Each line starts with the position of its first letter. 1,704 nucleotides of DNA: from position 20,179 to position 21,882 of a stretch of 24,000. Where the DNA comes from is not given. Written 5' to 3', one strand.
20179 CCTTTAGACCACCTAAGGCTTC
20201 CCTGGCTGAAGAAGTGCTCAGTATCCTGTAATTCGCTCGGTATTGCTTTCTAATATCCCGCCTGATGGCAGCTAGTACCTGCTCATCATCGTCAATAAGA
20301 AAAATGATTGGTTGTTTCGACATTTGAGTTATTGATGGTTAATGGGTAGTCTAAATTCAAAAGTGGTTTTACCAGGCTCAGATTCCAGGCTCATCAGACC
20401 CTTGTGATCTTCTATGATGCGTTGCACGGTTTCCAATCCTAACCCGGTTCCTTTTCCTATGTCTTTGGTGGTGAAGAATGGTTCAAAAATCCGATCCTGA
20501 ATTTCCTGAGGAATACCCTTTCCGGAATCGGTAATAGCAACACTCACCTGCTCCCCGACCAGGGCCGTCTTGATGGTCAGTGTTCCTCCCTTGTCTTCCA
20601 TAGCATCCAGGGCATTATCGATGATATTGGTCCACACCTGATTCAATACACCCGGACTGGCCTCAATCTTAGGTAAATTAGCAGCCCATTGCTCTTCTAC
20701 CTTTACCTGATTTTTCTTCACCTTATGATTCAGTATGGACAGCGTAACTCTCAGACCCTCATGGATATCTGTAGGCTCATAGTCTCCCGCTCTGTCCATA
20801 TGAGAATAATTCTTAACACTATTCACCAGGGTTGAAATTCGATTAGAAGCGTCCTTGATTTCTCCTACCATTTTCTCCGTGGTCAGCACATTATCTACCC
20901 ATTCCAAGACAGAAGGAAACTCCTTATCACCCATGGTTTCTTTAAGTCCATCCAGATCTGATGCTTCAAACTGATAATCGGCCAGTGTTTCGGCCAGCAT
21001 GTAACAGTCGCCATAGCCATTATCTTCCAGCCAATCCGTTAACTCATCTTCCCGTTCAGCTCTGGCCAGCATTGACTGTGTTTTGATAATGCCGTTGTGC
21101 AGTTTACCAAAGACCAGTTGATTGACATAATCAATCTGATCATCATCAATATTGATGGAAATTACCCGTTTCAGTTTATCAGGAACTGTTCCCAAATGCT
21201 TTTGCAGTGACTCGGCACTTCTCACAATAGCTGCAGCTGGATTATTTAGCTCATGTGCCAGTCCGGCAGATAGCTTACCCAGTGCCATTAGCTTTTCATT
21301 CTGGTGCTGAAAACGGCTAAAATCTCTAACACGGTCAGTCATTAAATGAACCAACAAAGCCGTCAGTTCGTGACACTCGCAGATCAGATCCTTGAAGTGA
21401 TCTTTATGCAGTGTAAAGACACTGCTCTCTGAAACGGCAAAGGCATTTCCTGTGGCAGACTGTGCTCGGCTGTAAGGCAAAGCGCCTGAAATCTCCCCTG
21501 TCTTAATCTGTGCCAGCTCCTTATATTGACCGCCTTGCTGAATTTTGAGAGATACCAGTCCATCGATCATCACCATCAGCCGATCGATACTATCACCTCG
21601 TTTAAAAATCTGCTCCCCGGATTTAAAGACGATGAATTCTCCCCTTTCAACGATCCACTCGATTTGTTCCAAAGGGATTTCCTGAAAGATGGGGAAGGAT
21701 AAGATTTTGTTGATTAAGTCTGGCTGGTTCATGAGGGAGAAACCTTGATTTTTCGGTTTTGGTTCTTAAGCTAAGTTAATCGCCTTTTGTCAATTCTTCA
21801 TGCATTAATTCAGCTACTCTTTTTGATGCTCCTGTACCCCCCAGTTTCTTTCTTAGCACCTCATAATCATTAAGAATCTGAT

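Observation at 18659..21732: Two-component system with a cNMP-domain kinase and a flavoenzyme-bodied response regulator (top candidate for an uncharacterised pathway)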

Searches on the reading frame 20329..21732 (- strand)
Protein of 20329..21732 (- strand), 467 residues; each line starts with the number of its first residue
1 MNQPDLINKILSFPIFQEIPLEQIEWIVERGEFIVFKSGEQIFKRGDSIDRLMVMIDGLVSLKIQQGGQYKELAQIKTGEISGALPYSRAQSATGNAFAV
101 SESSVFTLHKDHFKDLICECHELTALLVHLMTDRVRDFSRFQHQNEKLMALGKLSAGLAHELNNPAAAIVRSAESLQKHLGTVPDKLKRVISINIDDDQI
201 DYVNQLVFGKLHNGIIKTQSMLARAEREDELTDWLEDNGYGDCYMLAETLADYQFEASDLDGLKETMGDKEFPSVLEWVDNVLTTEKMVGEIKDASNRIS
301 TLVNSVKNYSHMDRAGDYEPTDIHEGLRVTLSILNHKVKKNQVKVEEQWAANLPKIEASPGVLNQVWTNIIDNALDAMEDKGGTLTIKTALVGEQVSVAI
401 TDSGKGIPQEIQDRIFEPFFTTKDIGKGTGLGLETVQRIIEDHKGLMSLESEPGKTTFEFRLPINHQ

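Call 3: search_protein_families(library=pfam, proteins=[window:20329-21732:-], max_evalue=0.01)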
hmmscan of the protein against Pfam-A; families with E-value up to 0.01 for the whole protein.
window:20329-21732:- (467 aa): 4 families
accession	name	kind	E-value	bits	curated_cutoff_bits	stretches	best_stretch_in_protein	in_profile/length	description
PF02518.31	HATPase_c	-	5.6e-24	85.2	26.4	1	363-464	6-109/111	Histidine kinase-, DNA gyrase B-, and HSP90-like ATPase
PF00027.35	cNMP_binding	-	3e-10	40.4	27.5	1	35-117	3-86/89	Cyclic nucleotide-binding domain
PF00512.31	HisKA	-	6.6e-07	29.7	26.9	1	151-194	2-43/66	His Kinase A (phospho-acceptor) domain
PF14501.12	HATPase_c_5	-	2e-06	28.1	22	1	365-458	8-97/102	GHKL domain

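Call 4: search_protein_families(library=ncbifam, proteins=[window:20329-21732:-], max_evalue=0.01)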
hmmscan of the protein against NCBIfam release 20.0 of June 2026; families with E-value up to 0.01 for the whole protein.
window:20329-21732:- (467 aa): 91 families (the best 25 are shown)
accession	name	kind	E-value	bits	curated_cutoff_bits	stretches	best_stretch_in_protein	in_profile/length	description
NF008468.0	PRK11360.1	equivalog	1.4e-46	159.2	646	2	285-467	430-611/616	two-component system sensor histidine kinase AtoS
NF038348.1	T2SS_HK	subfamily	3.2e-44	151.3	450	2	288-464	400-573/574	histidine kinase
NF007688.0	PRK10364.1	equivalog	1.7e-38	132.6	479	2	288-465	282-452/460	two-component system sensor histidine kinase ZraS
NF047466.1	hybrid_RR_LvrB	exception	1.2e-35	123.4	500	2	285-464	187-376/377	hybrid histidine kinase/response regulator LvrB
NF046020.1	HisKinCckABruc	equivalog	2.1e-34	118.5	1000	2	291-463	521-706/868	cell cycle histidine kinase CckA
NF010411.0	PRK13837.1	equivalog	5.2e-33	114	647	1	285-467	485-678/828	two-component system VirA-like sensor kinase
NF052574.1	HisKinEspCMyxo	equivalog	6.9e-32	110.5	1200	2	286-463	457-636/785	serine histidine kinase EspC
NF008293.1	PRK11073.1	equivalog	1.1e-29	103.8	240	2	313-465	189-348/349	nitrogen regulation protein NR(II)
NF052573.1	HisKinEspAMyxo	equivalog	1.9e-29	102.3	1400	2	284-461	427-608/755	serine histidine kinase EspA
NF046026.1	HisKinCckACaul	equivalog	2.4e-29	102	1000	1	290-465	342-533/678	cell cycle histidine kinase CckA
NF046044.1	PnpS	equivalog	2.7e-27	95.8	400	1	283-463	204-390/390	two-component system histidine kinase PnpS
NF047497.1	HK_LIC_12097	equivalog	9.5e-27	93.7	500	2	337-464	242-366/367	LIC_12097 family sensor histidine kinase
NF008312.0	PRK11100.1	equivalog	1.3e-26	93.5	356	1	285-455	290-464/477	two-component system sensor histidine kinase CreC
NF053867.1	SprKinKinDBac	equivalog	1.9e-26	92.6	775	2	340-466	374-499/500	sporulation kinase KinD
NF010076.0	PRK13557.1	subfamily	1.5e-24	86.4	631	2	285-465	202-395/540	histidine kinase famiy protein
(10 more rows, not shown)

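Call 17: find_homologous_proteins(query=window:20329-21732:-, max_evalue=1e-10)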
Query window:20329-21732:- (467 aa): 8000 proteins with E <= 1e-10 among 8000 candidates; the best 120 are listed.
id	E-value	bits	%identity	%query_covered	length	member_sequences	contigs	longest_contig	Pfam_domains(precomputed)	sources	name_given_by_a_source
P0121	0.0e+0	1046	100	100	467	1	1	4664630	PF02518.32,PF00512.32,PF00027.36,PF14501.13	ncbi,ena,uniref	ncbi:ATP-binding protein [Roseivirga sp.]|uniref:ATP-binding protein n=1 Tax=Roseivirga sp. TaxID=19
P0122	0.0e+0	1022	97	100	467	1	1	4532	PF02518.32,PF00512.32,PF00027.36,PF14501.13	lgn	-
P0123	4.0e-253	858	80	100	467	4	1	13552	PF02518.32,PF00512.32,PF00027.36,PF14501.13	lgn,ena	-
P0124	3.7e-252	855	80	100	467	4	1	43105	PF02518.32,PF00512.32,PF00027.36,PF14501.13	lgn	-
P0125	4.0e-251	852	80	100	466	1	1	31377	PF02518.32,PF00512.32,PF00027.36,PF14501.13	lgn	-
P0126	1.4e-250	850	80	100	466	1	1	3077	PF02518.32,PF00512.32,PF00027.36,PF14501.13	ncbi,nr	ncbi:MAG: cyclic nucleotide-binding domain-containing protein [Cytophagia bacterium]|nr:cyclic nucle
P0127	1.5e-250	850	80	100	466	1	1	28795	PF02518.32,PF00512.32,PF00027.36,PF14501.13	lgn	-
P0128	2.1e-250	849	79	100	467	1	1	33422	PF02518.32,PF00512.32,PF00027.36,PF14501.13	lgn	-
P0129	2.9e-250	849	80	100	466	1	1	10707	PF02518.32,PF00512.32,PF00027.36,PF14501.13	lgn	-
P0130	4.0e-250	848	79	100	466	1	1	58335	PF02518.32,PF00512.32,PF00027.36,PF14501.13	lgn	-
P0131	2.3e-246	836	78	100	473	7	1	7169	PF02518.32,PF00512.32,PF00027.36,PF14501.13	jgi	-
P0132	5.4e-242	821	76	100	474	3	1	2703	PF02518.32,PF00512.32,PF00027.36,PF14501.13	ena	-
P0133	1.0e-233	794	74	100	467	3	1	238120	PF02518.32,PF00512.32,PF00027.36,PF14501.13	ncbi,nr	ncbi:MAG: ATP-binding protein [Bacteroidota bacterium]|nr:ATP-binding protein [Bacteroidota bacteriu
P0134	3.8e-231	786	73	100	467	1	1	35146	PF02518.32,PF00512.32,PF00027.36,PF14501.13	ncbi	-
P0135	6.9e-227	772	81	89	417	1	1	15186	PF02518.32,PF00512.32,PF14501.13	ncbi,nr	ncbi:MAG: GHKL domain-containing protein, partial [Cytophagia bacterium]|nr:GHKL domain-containing p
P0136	2.9e-217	740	69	99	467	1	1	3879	PF02518.32,PF00512.32,PF00027.36,PF14501.13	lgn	-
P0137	1.0e-212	725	66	100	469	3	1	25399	PF02518.32,PF00512.32,PF00027.36,PF14501.13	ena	-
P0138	5.5e-206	703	65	100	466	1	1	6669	PF02518.32,PF00512.32,PF00027.36,PF14501.13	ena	-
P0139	5.5e-206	703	66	100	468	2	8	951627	PF02518.32,PF00512.32,PF00027.36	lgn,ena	-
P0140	9.0e-206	702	66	100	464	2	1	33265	PF02518.32,PF00512.32,PF00027.36,PF14501.13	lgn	-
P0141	1.6e-204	698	65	100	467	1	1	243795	PF02518.32,PF00512.32,PF00027.36,PF14501.13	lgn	-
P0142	1.8e-204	698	65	100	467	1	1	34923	PF02518.32,PF00512.32,PF00027.36,PF14501.13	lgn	-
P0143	1.8e-204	698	64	100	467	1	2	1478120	PF02518.32,PF00512.32,PF00027.36,PF14501.13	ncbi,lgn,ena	-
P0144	3.4e-203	694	65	100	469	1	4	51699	PF02518.32,PF00512.32,PF00027.36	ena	-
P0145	2.3e-202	691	63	100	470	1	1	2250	PF02518.32,PF00512.32,PF00027.36,PF14501.13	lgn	-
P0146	5.3e-202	690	63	99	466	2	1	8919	PF02518.32,PF00512.32,PF00027.36,PF14501.13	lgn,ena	-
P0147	5.4e-202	690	65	100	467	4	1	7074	PF02518.32,PF00512.32,PF00027.36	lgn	-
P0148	2.4e-201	687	64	99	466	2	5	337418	PF02518.32,PF00512.32,PF00027.36,PF14501.13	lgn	-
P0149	1.1e-199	682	63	100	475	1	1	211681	PF02518.32,PF00512.32,PF00027.36,PF14501.13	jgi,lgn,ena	-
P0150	5.0e-199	680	63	100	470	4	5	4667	PF02518.32,PF00027.36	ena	-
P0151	5.1e-199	680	64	100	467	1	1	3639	PF02518.32,PF00512.32,PF00027.36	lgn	-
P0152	5.7e-199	680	62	100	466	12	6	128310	PF02518.32,PF00512.32,PF00027.36,PF14501.13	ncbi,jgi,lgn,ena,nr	ncbi:MAG: histidine kinase [Cytophagales bacterium CG12_big_fil_rev_8_21_14_0_65_40_12]|nr:MAG: hist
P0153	7.2e-199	679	63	100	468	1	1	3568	PF02518.32,PF00512.32,PF00027.36,PF14501.13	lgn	-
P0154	8.9e-199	679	64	99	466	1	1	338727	PF02518.32,PF00512.32,PF00027.36,PF14501.13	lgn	-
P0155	1.3e-198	678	64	100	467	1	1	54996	PF02518.32,PF00027.36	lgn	-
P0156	1.4e-198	678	63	100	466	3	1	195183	PF02518.32,PF00512.32,PF00027.36,PF14501.13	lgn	-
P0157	2.1e-197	674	62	100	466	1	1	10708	PF02518.32,PF00512.32,PF00027.36,PF14501.13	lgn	-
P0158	2.1e-196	671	62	99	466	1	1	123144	PF02518.32,PF00512.32,PF00027.36,PF14501.13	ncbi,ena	-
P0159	8.6e-196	669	62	99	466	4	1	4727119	PF02518.32,PF00512.32,PF00027.36,PF14501.13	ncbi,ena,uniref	ncbi:sensor histidine kinase [Roseivirga pacifica]|uniref:sensor histidine kinase n=1 Tax=Roseivirga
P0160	1.6e-195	668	62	100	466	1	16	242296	PF02518.32,PF00512.32,PF00027.36,PF14501.13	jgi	jgi:signal transduction histidine kinase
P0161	2.4e-195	668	62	99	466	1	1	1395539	PF02518.32,PF00512.32,PF00027.36,PF14501.13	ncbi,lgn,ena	ncbi:sensor histidine kinase [Roseivirga pacifica]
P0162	2.6e-195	668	63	100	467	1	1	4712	PF02518.32,PF00027.36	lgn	-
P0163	3.0e-195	667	62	100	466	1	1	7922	PF02518.32,PF00512.32,PF00027.36,PF14501.13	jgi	jgi:signal transduction histidine kinase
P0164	3.5e-195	667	62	99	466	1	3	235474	PF02518.32,PF00512.32,PF00027.36,PF14501.13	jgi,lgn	-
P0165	5.0e-195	667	62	100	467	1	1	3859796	PF02518.32,PF00512.32,PF00027.36,PF14501.13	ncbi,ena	-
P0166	1.4e-194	665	62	100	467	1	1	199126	PF02518.32,PF00512.32,PF00027.36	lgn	-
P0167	4.0e-193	660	60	100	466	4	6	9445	PF02518.32,PF00512.32,PF00027.36,PF14501.13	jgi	jgi:signal transduction histidine kinase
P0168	8.0e-193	659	62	100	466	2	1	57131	PF02518.32,PF00512.32,PF00027.36,PF14501.13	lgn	-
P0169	1.9e-192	658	61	100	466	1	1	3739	PF02518.32,PF00512.32,PF00027.36,PF14501.13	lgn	-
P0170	2.5e-192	658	62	100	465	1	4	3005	PF02518.32,PF00512.32,PF00027.36,PF14501.13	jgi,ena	-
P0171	2.6e-192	658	61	100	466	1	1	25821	PF02518.32,PF00512.32,PF00027.36,PF14501.13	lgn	-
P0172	2.6e-192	658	61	100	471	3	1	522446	PF02518.32,PF00512.32,PF00027.36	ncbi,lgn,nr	ncbi:MAG: cyclic nucleotide-binding domain-containing protein [Roseivirga sp.]|nr:cyclic nucleotide-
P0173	3.8e-192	657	60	100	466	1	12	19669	PF02518.32,PF00512.32,PF00027.36,PF14501.13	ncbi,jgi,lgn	ncbi:MAG: signal transduction histidine kinase [Roseivirga sp.]|jgi:signal transduction histidine ki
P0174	1.2e-191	655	60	100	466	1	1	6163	PF02518.32,PF00512.32,PF00027.36,PF14501.13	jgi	jgi:signal transduction histidine kinase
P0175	2.1e-191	655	62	100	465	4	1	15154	PF02518.32,PF00512.32,PF00027.36,PF14501.13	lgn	-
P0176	2.4e-191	654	61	100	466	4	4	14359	PF02518.32,PF00512.32,PF00027.36,PF14501.13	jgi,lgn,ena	-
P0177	2.7e-191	654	59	100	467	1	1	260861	PF02518.32,PF00512.32,PF00027.36,PF14501.13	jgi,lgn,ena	-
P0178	1.2e-190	652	60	100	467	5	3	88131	PF02518.32,PF00512.32,PF00027.36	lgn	-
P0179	1.2e-190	652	61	100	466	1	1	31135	PF02518.32,PF00512.32,PF00027.36,PF14501.13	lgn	-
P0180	1.3e-190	652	62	100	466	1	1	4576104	PF02518.32,PF00512.32,PF00027.36,PF14501.13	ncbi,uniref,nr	ncbi:hypothetical protein BFP97_04055 [Roseivirga sp. 4D4]|uniref:ATP-binding protein n=1 Tax=Roseiv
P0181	1.8e-190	652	61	100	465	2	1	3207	PF02518.32,PF00512.32,PF00027.36,PF14501.13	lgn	-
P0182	7.1e-190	650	61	100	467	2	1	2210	PF02518.32,PF00512.32,PF00027.36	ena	-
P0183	2.3e-189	648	60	99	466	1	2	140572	PF02518.32,PF00512.32,PF00027.36,PF14501.13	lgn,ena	-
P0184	4.9e-189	647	60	100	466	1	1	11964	PF02518.32,PF00512.32,PF00027.36,PF14501.13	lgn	-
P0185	7.7e-188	643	60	100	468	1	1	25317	PF02518.32,PF00512.32,PF00027.36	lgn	-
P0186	1.2e-186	639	61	100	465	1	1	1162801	PF02518.32,PF00512.32,PF00027.36,PF14501.13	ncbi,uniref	ncbi:ATP-binding protein [Roseivirga sp.]|uniref:ATP-binding protein n=1 Tax=Roseivirga sp. TaxID=19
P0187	8.0e-186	636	60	100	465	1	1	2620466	PF02518.32,PF00512.32,PF00027.36,PF14501.13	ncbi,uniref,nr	ncbi:ATP-binding protein [Roseivirga misakiensis]|uniref:histidine kinase n=1 Tax=Roseivirga misakie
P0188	7.1e-184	630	62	94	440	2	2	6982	PF02518.32,PF00512.32,PF00027.36,PF14501.13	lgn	-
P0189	7.3e-184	630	59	100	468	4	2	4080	PF02518.32,PF00512.32,PF00027.36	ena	-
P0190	8.7e-181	620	58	100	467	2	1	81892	PF02518.32,PF00512.32,PF00027.36,PF14501.13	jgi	jgi:signal transduction histidine kinase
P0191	2.1e-179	615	60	97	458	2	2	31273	PF02518.32,PF00512.32,PF00027.36,PF14501.13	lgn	-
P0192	3.0e-179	615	62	92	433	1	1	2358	PF02518.32,PF00512.32,PF00027.36,PF14501.13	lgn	-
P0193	9.0e-177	606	57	100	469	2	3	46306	PF02518.32,PF00512.32,PF00027.36,PF14501.13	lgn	-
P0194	3.0e-167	575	81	68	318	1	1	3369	PF02518.32,PF00512.32,PF14501.13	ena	-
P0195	2.6e-153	529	51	99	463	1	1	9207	PF02518.32,PF00027.36,PF14501.13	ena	-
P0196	1.2e-151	524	50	99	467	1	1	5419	PF02518.32,PF00027.36,PF14501.13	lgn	-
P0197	1.5e-148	513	50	99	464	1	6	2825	PF02518.32,PF00027.36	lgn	-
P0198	1.7e-148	513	49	99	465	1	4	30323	PF02518.32,PF00512.32,PF00027.36,PF14501.13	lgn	-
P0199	5.4e-147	508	50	98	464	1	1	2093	PF02518.32,PF00027.36,PF14501.13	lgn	-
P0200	6.0e-147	508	48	100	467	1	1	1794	PF02518.32,PF00027.36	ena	-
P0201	1.6e-146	507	51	98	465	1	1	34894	PF02518.32,PF00512.32,PF00027.36,PF14501.13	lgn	-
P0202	2.0e-146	506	50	96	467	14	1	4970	PF02518.32,PF00027.36,PF14501.13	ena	-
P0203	2.3e-146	506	49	99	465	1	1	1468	PF02518.32,PF00027.36,PF14501.13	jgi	jgi:signal transduction histidine kinase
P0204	3.2e-145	503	50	99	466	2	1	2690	PF02518.32,PF00027.36,PF14501.13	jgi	-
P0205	4.1e-145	502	47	99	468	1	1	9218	PF02518.32,PF00512.32,PF00027.36,PF14501.13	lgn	-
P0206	8.9e-145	501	48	99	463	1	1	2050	PF02518.32,PF00027.36,PF14501.13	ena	-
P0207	9.0e-145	501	48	99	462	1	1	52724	PF02518.32,PF00512.32,PF00027.36,PF14501.13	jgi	jgi:signal transduction histidine kinase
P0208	2.5e-144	500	48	100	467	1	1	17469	PF02518.32,PF00027.36,PF14501.13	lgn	-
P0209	2.6e-144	499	48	99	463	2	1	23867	PF02518.32,PF00512.32,PF00027.36,PF14501.13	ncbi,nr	ncbi:MAG: ATP-binding protein [Microscillaceae bacterium]|nr:ATP-binding protein [Microscillaceae ba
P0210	3.0e-144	499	50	99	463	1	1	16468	PF02518.32,PF00027.36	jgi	-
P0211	3.9e-144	499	49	99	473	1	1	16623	PF02518.32,PF00027.36,PF14501.13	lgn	-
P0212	6.9e-144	498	60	76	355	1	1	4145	PF00512.32,PF00027.36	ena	-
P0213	9.3e-144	498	50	99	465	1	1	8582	PF02518.32,PF00027.36,PF14501.13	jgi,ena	-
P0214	1.2e-143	497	50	99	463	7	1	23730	PF02518.32,PF00027.36,PF14501.13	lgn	-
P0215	1.7e-143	497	50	98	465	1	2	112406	PF02518.32,PF00027.36,PF14501.13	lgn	-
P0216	2.6e-143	496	47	99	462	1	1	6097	PF02518.32,PF00512.32,PF00027.36,PF14501.13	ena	-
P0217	2.8e-143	496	49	99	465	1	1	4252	PF02518.32,PF00512.32,PF00027.36,PF14501.13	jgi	jgi:signal transduction histidine kinase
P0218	3.2e-143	496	49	99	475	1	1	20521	PF02518.32,PF00027.36,PF14501.13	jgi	jgi:signal transduction histidine kinase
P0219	3.5e-143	496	49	96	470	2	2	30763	PF02518.32,PF00512.32,PF00027.36,PF14501.13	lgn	-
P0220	4.6e-143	495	48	99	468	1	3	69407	PF02518.32,PF00512.32,PF00027.36,PF14501.13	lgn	-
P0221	5.2e-143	495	49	97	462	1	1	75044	PF02518.32,PF00512.32,PF00027.36,PF14501.13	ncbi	-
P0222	5.6e-143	495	49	99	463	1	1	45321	PF02518.32,PF00027.36,PF14501.13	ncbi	-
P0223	5.9e-143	495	49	96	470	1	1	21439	PF02518.32,PF00512.32,PF00027.36,PF14501.13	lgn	-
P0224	6.7e-143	495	49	99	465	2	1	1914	PF02518.32,PF00027.36,PF14501.13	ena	-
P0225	7.3e-143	495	49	99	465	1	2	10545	PF02518.32,PF14501.13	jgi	jgi:signal transduction histidine kinase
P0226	7.7e-143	495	49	99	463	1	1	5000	PF02518.32,PF00027.36,PF14501.13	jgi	-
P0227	1.5e-142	494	49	99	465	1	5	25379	PF02518.32,PF00512.32,PF00027.36,PF14501.13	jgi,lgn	jgi:signal transduction histidine kinase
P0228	2.1e-142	493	48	99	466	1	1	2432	PF02518.32,PF00027.36,PF14501.13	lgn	-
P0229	2.1e-142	493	48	99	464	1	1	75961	PF02518.32,PF00027.36,PF14501.13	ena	-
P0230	2.3e-142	493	47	99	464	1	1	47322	PF02518.32,PF00512.32,PF00027.36,PF14501.13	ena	-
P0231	2.4e-142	493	49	99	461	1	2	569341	PF02518.32,PF00027.36,PF14501.13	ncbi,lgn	-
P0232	2.6e-142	493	50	98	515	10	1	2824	PF02518.32,PF00027.36,PF14501.13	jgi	jgi:signal transduction histidine kinase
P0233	2.8e-142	493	49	99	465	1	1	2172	PF02518.32,PF00027.36,PF14501.13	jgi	jgi:signal transduction histidine kinase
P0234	3.4e-142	492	50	99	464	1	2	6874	PF02518.32,PF00027.36,PF14501.13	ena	-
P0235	3.9e-142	492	48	99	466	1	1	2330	PF02518.32,PF00027.36,PF14501.13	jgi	jgi:signal transduction histidine kinase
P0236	3.9e-142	492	48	99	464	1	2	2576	PF02518.32,PF00027.36,PF14501.13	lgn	-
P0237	4.2e-142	492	48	99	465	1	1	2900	PF02518.32,PF00027.36,PF14501.13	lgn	-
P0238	4.3e-142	492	50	99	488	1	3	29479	PF02518.32,PF00027.36,PF14501.13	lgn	-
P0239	4.5e-142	492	48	100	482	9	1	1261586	PF02518.32,PF13589.13,PF00027.36,PF14501.13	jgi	jgi:signal transduction histidine kinase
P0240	4.6e-142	492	49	97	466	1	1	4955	PF02518.32,PF00027.36,PF14501.13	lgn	-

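Call 63: predict_structure(alignment_id=A3)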
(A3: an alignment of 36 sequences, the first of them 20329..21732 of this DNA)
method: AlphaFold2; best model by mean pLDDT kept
length: 467 residues; sequences in the alignment: 36
mean_pLDDT: 80.5   pTM: 0.45
mean pLDDT of the five models: 80.5, 79.9, 79.9, 79.4, 76.2
residues with pLDDT >= 90: 129; 70-90: 241; 50-70: 80; < 50: 17
segments of 3 or more residues with pLDDT < 50: 183-191, 425-431
pLDDT, mean of each block of 10 residues (from residue 1): 85 91 93 92 88 93 79 86 86 88 93 92 89 74 60 53 60 58 48 70 84 72 86 89 82 90 86 83 78 72 68 67 88 84 91 85 86 88 93 92 86 72 51 78 87 91 77
secondary structure, 60 per line:
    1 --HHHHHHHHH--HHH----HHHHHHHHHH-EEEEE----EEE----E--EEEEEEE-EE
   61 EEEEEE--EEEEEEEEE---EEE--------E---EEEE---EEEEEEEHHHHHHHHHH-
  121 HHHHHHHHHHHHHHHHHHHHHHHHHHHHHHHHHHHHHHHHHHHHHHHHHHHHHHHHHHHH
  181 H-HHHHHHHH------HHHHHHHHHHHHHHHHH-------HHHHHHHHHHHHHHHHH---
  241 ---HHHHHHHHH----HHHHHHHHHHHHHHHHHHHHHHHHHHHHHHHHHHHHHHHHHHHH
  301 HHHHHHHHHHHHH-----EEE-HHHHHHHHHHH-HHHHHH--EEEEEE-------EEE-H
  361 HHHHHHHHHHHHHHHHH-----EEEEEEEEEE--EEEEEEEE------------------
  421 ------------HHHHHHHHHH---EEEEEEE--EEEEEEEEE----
elements in order: H3-11 H21-30 E32-36 E41-43 E51-57 E59-66 E69-77 E81-83 E96-99 E103-109 H110-119 H121-181 H183-190 H197-213 H221-237 H244-252 H257-313 E319-321 H323-333 H335-340 E343-348 E356-358 H360-377 E383-392 E395-402 H433-442 E446-452 E455-463

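Call 74: search_protein_families(library=padloc, proteins=[window:20329-21732:-], max_evalue=0.001)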
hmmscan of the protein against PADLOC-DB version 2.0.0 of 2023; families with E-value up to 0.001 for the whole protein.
window:20329-21732:- (467 aa): 3 families
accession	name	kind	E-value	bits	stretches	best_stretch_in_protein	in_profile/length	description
PDLC00731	Effector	-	4.4e-05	20.6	1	26-144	35-150/306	TIR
PDLC02371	PycTIR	-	9.7e-05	19.8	1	25-140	31-143/288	-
PDLC00730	Effector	-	0.00062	17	1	25-137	50-160/299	TIR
